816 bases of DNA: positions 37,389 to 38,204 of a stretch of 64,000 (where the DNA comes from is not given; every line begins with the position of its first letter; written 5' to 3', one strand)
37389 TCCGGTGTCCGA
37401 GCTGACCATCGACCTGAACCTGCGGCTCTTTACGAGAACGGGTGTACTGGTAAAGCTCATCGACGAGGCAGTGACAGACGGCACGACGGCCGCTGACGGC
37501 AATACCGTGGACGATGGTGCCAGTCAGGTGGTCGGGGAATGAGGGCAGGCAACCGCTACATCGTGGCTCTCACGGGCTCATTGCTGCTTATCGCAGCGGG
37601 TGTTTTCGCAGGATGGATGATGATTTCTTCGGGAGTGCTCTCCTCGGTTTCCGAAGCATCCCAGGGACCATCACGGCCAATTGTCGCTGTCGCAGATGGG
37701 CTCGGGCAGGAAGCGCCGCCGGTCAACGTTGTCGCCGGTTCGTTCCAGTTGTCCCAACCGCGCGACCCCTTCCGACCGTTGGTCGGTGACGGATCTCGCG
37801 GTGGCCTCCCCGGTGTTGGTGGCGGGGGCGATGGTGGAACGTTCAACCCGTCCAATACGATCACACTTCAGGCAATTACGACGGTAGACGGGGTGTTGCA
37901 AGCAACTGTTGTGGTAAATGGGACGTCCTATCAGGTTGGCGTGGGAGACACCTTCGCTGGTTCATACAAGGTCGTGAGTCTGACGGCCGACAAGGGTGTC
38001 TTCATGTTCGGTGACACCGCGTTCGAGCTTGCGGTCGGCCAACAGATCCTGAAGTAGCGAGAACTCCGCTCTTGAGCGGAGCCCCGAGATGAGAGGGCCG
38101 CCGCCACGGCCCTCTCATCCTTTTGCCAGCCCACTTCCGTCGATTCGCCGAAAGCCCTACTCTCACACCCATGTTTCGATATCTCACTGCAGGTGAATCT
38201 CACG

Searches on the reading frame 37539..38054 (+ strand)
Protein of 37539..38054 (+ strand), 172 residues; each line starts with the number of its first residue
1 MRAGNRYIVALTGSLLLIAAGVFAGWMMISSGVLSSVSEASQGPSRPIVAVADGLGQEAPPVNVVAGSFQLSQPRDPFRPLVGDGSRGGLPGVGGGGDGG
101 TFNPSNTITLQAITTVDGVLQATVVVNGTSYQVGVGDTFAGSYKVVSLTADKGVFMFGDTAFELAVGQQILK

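Call 73: search_protein_families(library=pfam, proteins=[window:37539-38054:+], max_evalue=0.001)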
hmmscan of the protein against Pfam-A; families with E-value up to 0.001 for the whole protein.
window:37539-38054:+ (172 aa): 0 families
